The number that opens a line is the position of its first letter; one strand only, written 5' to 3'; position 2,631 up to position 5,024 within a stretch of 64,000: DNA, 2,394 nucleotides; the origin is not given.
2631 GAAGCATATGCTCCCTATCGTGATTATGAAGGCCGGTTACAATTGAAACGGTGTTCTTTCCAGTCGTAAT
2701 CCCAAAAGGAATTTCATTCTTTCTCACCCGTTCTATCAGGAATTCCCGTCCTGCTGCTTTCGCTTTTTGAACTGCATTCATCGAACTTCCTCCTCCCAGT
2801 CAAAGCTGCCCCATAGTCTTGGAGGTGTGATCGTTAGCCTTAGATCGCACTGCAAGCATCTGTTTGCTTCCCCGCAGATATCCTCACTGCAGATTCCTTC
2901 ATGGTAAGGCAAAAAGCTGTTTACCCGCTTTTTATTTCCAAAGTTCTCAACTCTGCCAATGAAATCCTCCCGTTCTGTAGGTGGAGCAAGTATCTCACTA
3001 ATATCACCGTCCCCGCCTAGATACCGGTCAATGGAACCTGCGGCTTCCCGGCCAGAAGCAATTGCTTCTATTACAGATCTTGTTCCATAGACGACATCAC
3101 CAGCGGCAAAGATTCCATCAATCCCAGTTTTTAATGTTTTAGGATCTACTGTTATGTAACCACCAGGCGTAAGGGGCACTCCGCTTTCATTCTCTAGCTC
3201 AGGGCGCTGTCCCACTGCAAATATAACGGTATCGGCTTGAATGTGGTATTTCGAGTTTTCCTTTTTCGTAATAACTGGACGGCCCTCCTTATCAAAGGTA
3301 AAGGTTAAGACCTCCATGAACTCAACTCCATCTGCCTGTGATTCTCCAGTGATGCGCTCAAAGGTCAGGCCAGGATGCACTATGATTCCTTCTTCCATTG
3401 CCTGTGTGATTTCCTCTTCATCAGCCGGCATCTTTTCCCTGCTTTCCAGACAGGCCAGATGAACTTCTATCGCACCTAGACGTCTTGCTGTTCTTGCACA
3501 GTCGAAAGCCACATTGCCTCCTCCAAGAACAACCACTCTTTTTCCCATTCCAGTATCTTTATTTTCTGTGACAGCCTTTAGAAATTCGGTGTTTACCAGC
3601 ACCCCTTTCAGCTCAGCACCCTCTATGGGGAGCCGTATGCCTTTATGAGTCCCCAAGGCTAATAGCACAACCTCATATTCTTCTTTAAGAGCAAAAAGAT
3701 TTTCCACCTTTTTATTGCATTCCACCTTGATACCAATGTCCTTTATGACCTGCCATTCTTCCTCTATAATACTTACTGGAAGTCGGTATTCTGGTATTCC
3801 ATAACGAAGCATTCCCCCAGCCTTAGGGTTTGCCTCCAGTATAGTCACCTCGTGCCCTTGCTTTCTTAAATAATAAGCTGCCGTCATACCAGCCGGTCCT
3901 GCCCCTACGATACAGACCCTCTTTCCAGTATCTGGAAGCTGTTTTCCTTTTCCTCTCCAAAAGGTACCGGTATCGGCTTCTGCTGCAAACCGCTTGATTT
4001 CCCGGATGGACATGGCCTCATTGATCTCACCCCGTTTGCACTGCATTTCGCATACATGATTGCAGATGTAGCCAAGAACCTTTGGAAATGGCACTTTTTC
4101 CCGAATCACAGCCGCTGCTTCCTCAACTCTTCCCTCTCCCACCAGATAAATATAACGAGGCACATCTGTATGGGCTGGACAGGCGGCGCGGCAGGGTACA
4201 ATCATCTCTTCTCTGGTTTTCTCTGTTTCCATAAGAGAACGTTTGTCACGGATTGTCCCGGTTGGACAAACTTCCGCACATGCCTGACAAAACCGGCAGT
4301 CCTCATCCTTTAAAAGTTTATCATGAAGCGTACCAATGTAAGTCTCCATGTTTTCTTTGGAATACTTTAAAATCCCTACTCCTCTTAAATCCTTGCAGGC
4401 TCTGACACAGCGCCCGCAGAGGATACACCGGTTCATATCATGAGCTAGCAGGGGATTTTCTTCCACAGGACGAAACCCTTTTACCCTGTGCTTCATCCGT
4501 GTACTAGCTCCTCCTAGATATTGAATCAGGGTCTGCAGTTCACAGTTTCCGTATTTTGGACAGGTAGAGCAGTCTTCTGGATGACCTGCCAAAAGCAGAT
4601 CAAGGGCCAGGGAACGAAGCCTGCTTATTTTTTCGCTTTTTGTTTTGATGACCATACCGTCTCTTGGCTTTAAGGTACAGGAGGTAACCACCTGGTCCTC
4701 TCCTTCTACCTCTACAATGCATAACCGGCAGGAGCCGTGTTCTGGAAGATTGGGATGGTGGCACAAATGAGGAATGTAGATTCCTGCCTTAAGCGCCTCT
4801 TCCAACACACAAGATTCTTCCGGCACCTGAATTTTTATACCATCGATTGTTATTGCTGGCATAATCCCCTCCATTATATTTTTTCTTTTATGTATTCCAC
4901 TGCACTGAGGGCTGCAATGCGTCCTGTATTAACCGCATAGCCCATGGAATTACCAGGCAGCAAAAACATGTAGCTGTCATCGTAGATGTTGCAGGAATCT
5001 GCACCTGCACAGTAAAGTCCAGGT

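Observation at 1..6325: Unusual multi-flavin/Fe-S reductase operon next to the C-glycoside cassette: FAD_binding_2 reductase + NuoG-N/GltD fusion + NuoF-like protein + Isf-like FMN reductase + TIM-barrel enzyme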

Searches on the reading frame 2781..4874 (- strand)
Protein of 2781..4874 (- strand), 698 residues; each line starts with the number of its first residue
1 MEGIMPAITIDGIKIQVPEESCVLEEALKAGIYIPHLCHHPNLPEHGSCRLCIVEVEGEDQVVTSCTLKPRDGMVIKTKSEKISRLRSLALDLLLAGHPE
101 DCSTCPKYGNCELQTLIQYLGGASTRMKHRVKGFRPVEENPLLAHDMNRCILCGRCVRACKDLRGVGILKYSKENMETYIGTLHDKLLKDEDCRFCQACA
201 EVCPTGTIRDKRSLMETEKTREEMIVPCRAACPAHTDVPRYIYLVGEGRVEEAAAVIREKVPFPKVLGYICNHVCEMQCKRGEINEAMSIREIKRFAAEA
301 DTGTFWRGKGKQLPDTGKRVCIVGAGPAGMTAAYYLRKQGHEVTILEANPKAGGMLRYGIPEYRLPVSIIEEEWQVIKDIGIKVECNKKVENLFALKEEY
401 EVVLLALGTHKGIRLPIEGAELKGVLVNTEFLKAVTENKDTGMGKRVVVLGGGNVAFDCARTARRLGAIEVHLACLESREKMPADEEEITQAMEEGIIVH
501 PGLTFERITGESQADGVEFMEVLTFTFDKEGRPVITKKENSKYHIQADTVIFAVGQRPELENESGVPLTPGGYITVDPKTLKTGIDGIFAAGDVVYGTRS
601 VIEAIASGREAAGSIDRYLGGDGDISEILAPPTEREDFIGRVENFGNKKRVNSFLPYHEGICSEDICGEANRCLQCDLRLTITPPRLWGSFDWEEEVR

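Call 7: search_protein_families(library=pfam, proteins=[window:2781-4874:-], max_evalue=0.01)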
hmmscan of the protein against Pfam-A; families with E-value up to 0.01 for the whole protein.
window:2781-4874:- (698 aa): 30 families (the best 25 are shown)
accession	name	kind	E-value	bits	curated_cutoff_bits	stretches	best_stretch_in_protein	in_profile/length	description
PF07992.20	Pyr_redox_2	-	7.3e-37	127.8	26.1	1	319-608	2-291/291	Pyridine nucleotide-disulphide oxidoreductase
PF13510.11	Fer2_4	-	3e-17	62.9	22.8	1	8-80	6-81/82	2Fe-2S iron-sulfur cluster binding domain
PF14691.11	Fer4_20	-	3.3e-17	62.7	25.8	1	227-300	31-107/113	Dihydroprymidine dehydrogenase domain II, 4Fe-4S cluster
PF10588.14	NADH-G_4Fe-4S_3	-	2.3e-12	46.6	27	1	87-121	1-35/40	NADH-ubiquinone oxidoreductase-G iron-sulfur binding region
PF13738.12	Pyr_redox_3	-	2.8e-11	43.6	30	2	404-592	129-305/305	Pyridine nucleotide-disulphide oxidoreductase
PF13450.12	NAD_binding_8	-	7.7e-11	42.6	21.9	1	322-356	1-35/68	NAD(P)-binding Rossmann-like domain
PF22117.2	Fer4_Nqo3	-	9.9e-11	42.1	27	1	141-207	2-65/67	NADH-quinone oxidoreductase subunit 3, ferredoxin-like domain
PF01266.30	DAO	-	1e-10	42.1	27.9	1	319-583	1-238/353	FAD dependent oxidoreductase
PF00070.33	Pyr_redox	-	3.5e-10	40.7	22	2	319-351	1-33/82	Pyridine nucleotide-disulphide oxidoreductase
PF12838.12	Fer4_7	-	1.8e-08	35.2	27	1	149-206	1-51/52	4Fe-4S dicluster domain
PF00037.32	Fer4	-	1.1e-07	31.8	21.1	2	191-209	6-24/24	4Fe-4S binding domain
PF12831.13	FAD_oxidored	-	2e-07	31.1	27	1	320-357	2-39/416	FAD dependent oxidoreductase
PF01946.23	Thi4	-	2.2e-07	30.8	26.2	1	320-386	20-86/235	Thi4 family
PF01262.27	AlaDh_PNT_C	-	3.9e-07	30.2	23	0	319-352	30-63/214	Alanine dehydrogenase/PNT, C-terminal domain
PF01593.30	Amino_oxidase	-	4.6e-07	29.9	19.8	1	328-354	2-28/443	Flavin containing amine oxidoreductase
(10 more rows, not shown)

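Call 10: search_solved_structures(query=window:2781-4874:-, max_evalue=0.001)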
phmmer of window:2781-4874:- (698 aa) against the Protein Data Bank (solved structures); distinct sequences matched with E-value up to 0.001: 194 (the best 60 are shown).
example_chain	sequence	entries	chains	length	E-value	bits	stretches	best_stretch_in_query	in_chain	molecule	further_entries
9bov_A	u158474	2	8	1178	3.2e-122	412.3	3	227-677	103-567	Molybdopterin oxidoreductase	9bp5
9n5u_A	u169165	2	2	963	5.8e-116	391.7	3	225-635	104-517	NfnA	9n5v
8oh5_C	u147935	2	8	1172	3.3e-104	352.8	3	227-622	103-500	Formate dehydrogenase-O, major subunit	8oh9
4ylf_B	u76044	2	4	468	6e-63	216.5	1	213-622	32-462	Dihydropyrimidine dehydrogenase subunit A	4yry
5jca_L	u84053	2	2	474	3.6e-59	204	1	225-620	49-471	NADH-dependent Ferredoxin:NADP Oxidoreductase (NfnI) subunit alpha | NADH-dependent Ferredoxin:NADP Oxidoreductase subunit alpha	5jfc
6s6s_G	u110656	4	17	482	6.6e-58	199.8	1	210-620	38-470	Glutamate synthase [NADPH] small chain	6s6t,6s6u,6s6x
2vdc_G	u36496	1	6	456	6.6e-58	199.8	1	212-620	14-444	GLUTAMATE SYNTHASE [NADPH] SMALL CHAIN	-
5vj7_A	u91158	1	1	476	1.5e-53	185.4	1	225-623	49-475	Oxidoreductase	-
7p5h_A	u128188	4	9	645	3.1e-43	151.3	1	8-219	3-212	Fe-hydrogenase, subunit alpha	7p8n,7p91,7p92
8a6t_A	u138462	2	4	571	7.2e-43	150.1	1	6-215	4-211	Electron bifurcating hydrogenase subunit HydA1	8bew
7mfm_I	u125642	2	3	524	2.2e-41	145.2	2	230-473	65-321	Glutamate synthase (NADPH) small chain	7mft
7t2r_A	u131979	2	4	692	1.3e-37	132.7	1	8-233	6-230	NiFe hydrogenase subunit A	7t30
6tg9_A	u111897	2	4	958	4.1e-36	127.7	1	2-232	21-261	Formate dehydrogenase subunit alpha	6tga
1gt8_A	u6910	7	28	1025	6.5e-36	127.1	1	184-622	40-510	DIHYDROPYRIMIDINE DEHYDROGENASE | Dihydropyrimidine dehydrogenase [NADP(+)]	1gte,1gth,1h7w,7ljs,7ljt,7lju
1h7x_A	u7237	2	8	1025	6.5e-36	127.1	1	184-622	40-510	DIHYDROPYRIMIDINE DEHYDROGENASE | Dihydropyrimidine dehydrogenase [NADP(+)]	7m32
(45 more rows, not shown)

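Call 64: search_solved_structures(query=window:2781-4874:-, max_evalue=1e-100, show_alignments=1)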
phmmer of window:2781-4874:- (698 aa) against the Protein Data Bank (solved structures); distinct sequences matched with E-value up to 1e-100: 3.
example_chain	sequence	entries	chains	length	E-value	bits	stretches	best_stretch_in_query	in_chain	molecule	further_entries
9bov_A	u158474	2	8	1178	3.2e-122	412.3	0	227-677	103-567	Molybdopterin oxidoreductase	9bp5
9n5u_A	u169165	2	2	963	5.8e-116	391.7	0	225-635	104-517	NfnA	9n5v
8oh5_C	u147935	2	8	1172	3.3e-104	352.8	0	227-622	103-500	Formate dehydrogenase-O, major subunit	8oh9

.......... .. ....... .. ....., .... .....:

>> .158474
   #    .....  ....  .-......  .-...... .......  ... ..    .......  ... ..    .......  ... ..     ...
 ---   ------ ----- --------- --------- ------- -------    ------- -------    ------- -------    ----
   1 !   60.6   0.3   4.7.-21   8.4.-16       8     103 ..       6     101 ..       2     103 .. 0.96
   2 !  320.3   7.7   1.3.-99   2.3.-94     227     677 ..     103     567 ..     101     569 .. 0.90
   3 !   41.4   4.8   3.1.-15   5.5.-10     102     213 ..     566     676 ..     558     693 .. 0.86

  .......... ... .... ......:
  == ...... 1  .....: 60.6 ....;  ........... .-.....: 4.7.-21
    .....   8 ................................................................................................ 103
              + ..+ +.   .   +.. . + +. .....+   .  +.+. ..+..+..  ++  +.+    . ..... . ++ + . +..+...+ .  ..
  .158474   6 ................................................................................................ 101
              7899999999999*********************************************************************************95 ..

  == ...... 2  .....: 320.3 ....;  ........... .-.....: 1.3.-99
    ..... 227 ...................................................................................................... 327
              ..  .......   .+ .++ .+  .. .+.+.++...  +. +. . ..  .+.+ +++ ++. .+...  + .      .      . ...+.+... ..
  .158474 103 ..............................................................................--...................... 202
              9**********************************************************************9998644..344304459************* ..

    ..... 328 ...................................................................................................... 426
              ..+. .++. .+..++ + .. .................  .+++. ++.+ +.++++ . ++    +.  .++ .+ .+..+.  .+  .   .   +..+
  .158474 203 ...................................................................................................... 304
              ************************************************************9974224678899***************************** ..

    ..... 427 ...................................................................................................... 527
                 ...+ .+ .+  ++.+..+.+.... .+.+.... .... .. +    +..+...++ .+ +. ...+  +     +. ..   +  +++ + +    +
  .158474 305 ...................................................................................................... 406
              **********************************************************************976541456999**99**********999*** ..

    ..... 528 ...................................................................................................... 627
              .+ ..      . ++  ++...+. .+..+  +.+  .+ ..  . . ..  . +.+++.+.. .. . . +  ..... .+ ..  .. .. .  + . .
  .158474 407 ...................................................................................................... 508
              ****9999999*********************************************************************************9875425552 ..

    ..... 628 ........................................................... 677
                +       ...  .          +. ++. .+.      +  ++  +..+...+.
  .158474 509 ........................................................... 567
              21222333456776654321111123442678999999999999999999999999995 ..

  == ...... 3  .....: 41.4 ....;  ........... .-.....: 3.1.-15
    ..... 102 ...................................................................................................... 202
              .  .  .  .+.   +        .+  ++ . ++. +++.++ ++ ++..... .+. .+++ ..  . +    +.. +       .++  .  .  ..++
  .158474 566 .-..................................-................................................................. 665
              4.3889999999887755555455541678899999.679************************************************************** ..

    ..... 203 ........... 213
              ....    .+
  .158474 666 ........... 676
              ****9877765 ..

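Call 66: search_protein_families(library=ncbifam, proteins=[window:2781-4874:-], max_evalue=0.00001)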
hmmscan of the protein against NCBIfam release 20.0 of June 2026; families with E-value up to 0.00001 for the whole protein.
window:2781-4874:- (698 aa): 77 families (the best 25 are shown)
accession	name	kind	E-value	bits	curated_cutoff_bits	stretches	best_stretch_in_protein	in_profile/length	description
NF009454.0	PRK12814.1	equivalog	3.2e-131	438.8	916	2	225-677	101-573/657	putative NADPH-dependent glutamate synthase small subunit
NF009410.0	PRK12771.1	subfamily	6.7e-129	431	516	1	218-676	40-511/566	NAD(P)-binding protein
NF010590.0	PRK13984.1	equivalog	4.5e-89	299.2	946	1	228-620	198-607/611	putative oxidoreductase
TIGR03315.1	Se_ygfK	equivalog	1.1e-85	287.9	835.3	1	221-677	440-887/1012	putative selenate reductase subunit YgfK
TIGR01316.1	gltA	equivalog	4.2e-81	273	471.75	1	225-619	35-449/449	NADPH-dependent glutamate synthase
NF009414.0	PRK12778.1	equivalog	2.2e-74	251.1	1103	1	192-619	305-749/752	bifunctional dihydroorotate dehydrogenase B NAD binding subunit/NADPH-dependent glutamate synthase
TIGR01318.1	gltD_gamma_fam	subfamily_domain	5.2e-65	219.8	482.95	1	228-620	50-466/467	glutamate synthase, small subunit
NF009408.0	PRK12769.1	equivalog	8.7e-60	202.5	1003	1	228-620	236-652/659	formate-dependent uric acid utilization protein AegA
NF040763.1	FeFe_hydrog_A6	exception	1.7e-58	198.4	765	1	8-216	3-213/571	NADH-dependent [FeFe] hydrogenase, group A6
NF009409.0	PRK12770.1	subfamily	3.8e-58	197.3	343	1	309-620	11-351/360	putative glutamate synthase subunit beta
NF009413.0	PRK12775.1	equivalog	3e-57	194.2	1895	1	213-620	326-755/1006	putative trifunctional 2-polyprenylphenol hydroxylase/glutamate synthase subunit beta/ferritin domain-containing protein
TIGR01317.1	GOGAT_sm_gam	subfamily_domain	1.9e-56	191.9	447.7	1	228-623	52-482/485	glutamate synthase small subunit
NF045663.1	diclust_near_Sec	equivalog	2.3e-56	191.3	530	2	221-411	13-201/759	pyridine nucleotide-disulfide oxidoreductase/dicluster-binding protein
TIGR01973.1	NuoG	equivalog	1.4e-48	166.1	470.05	1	8-212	1-202/606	NADH-quinone oxidoreductase subunit NuoG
NF009451.0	PRK12809.1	equivalog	2.5e-47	161.5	1154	1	228-613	219-628/639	formate-dependent uric acid utilization protein YgfT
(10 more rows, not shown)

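Call 102: find_homologous_proteins(query=window:2781-4862:-, max_evalue=1e-60)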
Query window:2781-4862:- (694 aa): 7299 proteins with E <= 1e-60 among 8000 candidates; the best 120 are listed.
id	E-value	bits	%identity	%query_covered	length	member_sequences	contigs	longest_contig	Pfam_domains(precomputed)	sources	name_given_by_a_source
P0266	0.0e+0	1573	98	100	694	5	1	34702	PF14697.12,PF10588.15,PF13450.13,PF00111.33,PF07992.21,PF00070.34,PF03486.21,PF12838.13,PF22117.3,PF01494.26,PF12831.14,PF01946.24,PF01266.31,PF13510.12,PF01593.31,PF14691.12,PF00890.31,PF00037.33,PF13738.13,PF01262.28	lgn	-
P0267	0.0e+0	1481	92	100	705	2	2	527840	PF14697.12,PF10588.15,PF13450.13,PF00111.33,PF07992.21,PF00070.34,PF03486.21,PF12838.13,PF22117.3,PF01494.26,PF12831.14,PF01946.24,PF01266.31,PF13510.12,PF01593.31,PF14691.12,PF00890.31,PF00037.33,PF13738.13,PF01262.28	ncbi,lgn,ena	-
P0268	0.0e+0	1471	91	100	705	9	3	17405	PF14697.12,PF10588.15,PF13450.13,PF00111.33,PF07992.21,PF00070.34,PF03486.21,PF12838.13,PF22117.3,PF01494.26,PF12831.14,PF01946.24,PF01266.31,PF13510.12,PF01593.31,PF14691.12,PF00890.31,PF00037.33,PF13738.13,PF01262.28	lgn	-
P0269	0.0e+0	1397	86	100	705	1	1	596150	PF14697.12,PF10588.15,PF13450.13,PF07992.21,PF00070.34,PF03486.21,PF12838.13,PF22117.3,PF12831.14,PF01946.24,PF01266.31,PF13510.12,PF01593.31,PF14691.12,PF00037.33,PF13738.13,PF01262.28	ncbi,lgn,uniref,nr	ncbi:FAD-dependent oxidoreductase [Lacrimispora aerotolerans]|uniref:FAD-dependent oxidoreductase n=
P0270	0.0e+0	1394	86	100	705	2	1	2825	PF14697.12,PF10588.15,PF13450.13,PF07992.21,PF00070.34,PF03486.21,PF12838.13,PF22117.3,PF12831.14,PF01946.24,PF01266.31,PF13510.12,PF01593.31,PF14691.12,PF00037.33,PF13738.13,PF01262.28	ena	-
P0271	0.0e+0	1388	85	100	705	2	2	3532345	PF14697.12,PF10588.15,PF13450.13,PF07992.21,PF00070.34,PF03486.21,PF12838.13,PF22117.3,PF01494.26,PF12831.14,PF01946.24,PF01266.31,PF13510.12,PF01593.31,PF14691.12,PF00037.33,PF13738.13,PF01262.28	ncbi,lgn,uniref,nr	uniref:FAD-dependent oxidoreductase n=1 Tax=Clostridium sp. 12(A) TaxID=1163671 RepID=UPI0004653E07|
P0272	0.0e+0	1149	70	100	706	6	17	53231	PF14697.12,PF10588.15,PF13450.13,PF00111.33,PF07992.21,PF00070.34,PF12838.13,PF22117.3,PF01494.26,PF12831.14,PF01946.24,PF01266.31,PF13510.12,PF01593.31,PF14691.12,PF00890.31,PF00037.33,PF13738.13,PF01262.28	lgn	-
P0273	0.0e+0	1141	70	100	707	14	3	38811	PF14697.12,PF10588.15,PF13450.13,PF00111.33,PF07992.21,PF00070.34,PF12838.13,PF22117.3,PF12831.14,PF01266.31,PF13510.12,PF14691.12,PF13738.13,PF01262.28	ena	-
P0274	0.0e+0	1128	69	99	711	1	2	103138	PF14697.12,PF10588.15,PF13450.13,PF00111.33,PF07992.21,PF00070.34,PF12838.13,PF22117.3,PF12831.14,PF01946.24,PF01266.31,PF13510.12,PF01593.31,PF14691.12,PF13738.13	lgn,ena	-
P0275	0.0e+0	1123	69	99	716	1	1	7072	PF14697.12,PF10588.15,PF13450.13,PF00111.33,PF07992.21,PF00070.34,PF12838.13,PF22117.3,PF01494.26,PF12831.14,PF01946.24,PF01266.31,PF13510.12,PF14691.12,PF13738.13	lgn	-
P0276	0.0e+0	1102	69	100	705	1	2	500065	PF14697.12,PF10588.15,PF13450.13,PF00111.33,PF07992.21,PF00070.34,PF12838.13,PF22117.3,PF12831.14,PF01946.24,PF01266.31,PF13510.12,PF14691.12,PF00890.31,PF00037.33,PF13738.13,PF01262.28,PF13237.12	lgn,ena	-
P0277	0.0e+0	1085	66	99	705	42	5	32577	PF14697.12,PF10588.15,PF13450.13,PF00111.33,PF07992.21,PF00070.34,PF03486.21,PF12838.13,PF22117.3,PF12831.14,PF01266.31,PF13510.12,PF01593.31,PF14691.12,PF00037.33,PF13738.13,PF01262.28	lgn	-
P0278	0.0e+0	1081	66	100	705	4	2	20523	PF14697.12,PF13241.13,PF10588.15,PF13450.13,PF00111.33,PF07992.21,PF00070.34,PF12838.13,PF22117.3,PF12831.14,PF01266.31,PF13510.12,PF14691.12,PF13738.13,PF01262.28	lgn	-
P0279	0.0e+0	1078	67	100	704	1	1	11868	PF14697.12,PF10588.15,PF13450.13,PF00111.33,PF07992.21,PF00070.34,PF12838.13,PF22117.3,PF12831.14,PF01946.24,PF01266.31,PF13510.12,PF14691.12,PF13738.13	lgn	-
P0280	0.0e+0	1077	66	99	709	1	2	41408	PF14697.12,PF10588.15,PF13450.13,PF00111.33,PF07992.21,PF00070.34,PF12838.13,PF22117.3,PF12831.14,PF01946.24,PF01266.31,PF13510.12,PF01593.31,PF14691.12,PF13738.13,PF01262.28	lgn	-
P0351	0.0e+0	1042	64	100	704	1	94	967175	PF14697.12,PF10588.15,PF13450.13,PF00111.33,PF07992.21,PF00070.34,PF12838.13,PF22117.3,PF12831.14,PF01946.24,PF01266.31,PF13510.12,PF14691.12,PF00890.31,PF00037.33,PF13738.13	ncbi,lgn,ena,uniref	ncbi:FAD-dependent oxidoreductase [Eubacterium ramulus]|uniref:FAD-dependent oxidoreductase n=1 Tax=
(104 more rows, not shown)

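Call 103: find_encoding_contigs(protein=P0351, flank=10000, max_places=2)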
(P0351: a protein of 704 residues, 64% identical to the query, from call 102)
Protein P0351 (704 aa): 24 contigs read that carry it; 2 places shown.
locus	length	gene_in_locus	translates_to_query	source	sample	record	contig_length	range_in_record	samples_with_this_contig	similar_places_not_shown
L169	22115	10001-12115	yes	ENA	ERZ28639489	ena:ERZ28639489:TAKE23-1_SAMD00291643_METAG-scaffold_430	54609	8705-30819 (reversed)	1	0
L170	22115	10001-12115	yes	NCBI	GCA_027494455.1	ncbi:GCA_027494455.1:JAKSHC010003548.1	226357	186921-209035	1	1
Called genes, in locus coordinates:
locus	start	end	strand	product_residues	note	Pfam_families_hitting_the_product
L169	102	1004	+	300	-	PF00126:HTH_1, PF03466:LysR_substrate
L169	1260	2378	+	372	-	PF01717:Meth_synt_2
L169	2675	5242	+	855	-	PF21540:Choline_bind_4, PF05935:Arylsulfotrans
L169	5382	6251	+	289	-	PF00126:HTH_1, PF03466:LysR_substrate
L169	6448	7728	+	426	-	PF00465:Fe-ADH (weak), PF13685:Fe-ADH_2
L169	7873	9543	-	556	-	PF17853:GGDEF_2 (weak), PF13556:HTH_30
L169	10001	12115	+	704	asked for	PF00111:Fer2 (weak), PF13510:Fer2_4, PF10588:NADH-G_4Fe-4S_3, PF12838:Fer4_7, PF22117:Fer4_Nqo3, PF14691:Fer4_20, PF07992:Pyr_redox_2, PF13450:NAD_binding_8, +8 more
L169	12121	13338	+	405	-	PF01512:Complex1_51K (weak), PF13484:Fer4_16 (faint), PF14697:Fer4_21 (faint), PF10589:NADH_4Fe-4S, PF00037:Fer4, PF12837:Fer4_6 (weak), PF13237:Fer4_10, PF13187:Fer4_9 (weak), +1 more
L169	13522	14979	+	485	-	PF00890:FAD_binding_2, PF01266:DAO, PF01946:Thi4, PF03486:HI0933_like, PF07992:Pyr_redox_2 (faint), PF12831:FAD_oxidored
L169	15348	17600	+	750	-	PF02901:PFL-like, PF01228:Gly_radical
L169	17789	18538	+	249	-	PF13353:Fer4_12, PF04055:Radical_SAM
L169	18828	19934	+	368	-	PF12323:HTH_OrfB_IS605, PF01385:OrfB_IS605, PF07282:Cas12f1-like_TNB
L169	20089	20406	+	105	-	-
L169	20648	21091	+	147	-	PF02082:Rrf2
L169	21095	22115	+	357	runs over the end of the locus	PF01520:Amidase_3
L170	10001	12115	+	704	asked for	PF00111:Fer2 (weak), PF13510:Fer2_4, PF10588:NADH-G_4Fe-4S_3, PF12838:Fer4_7, PF22117:Fer4_Nqo3, PF14691:Fer4_20, PF07992:Pyr_redox_2, PF13450:NAD_binding_8, +8 more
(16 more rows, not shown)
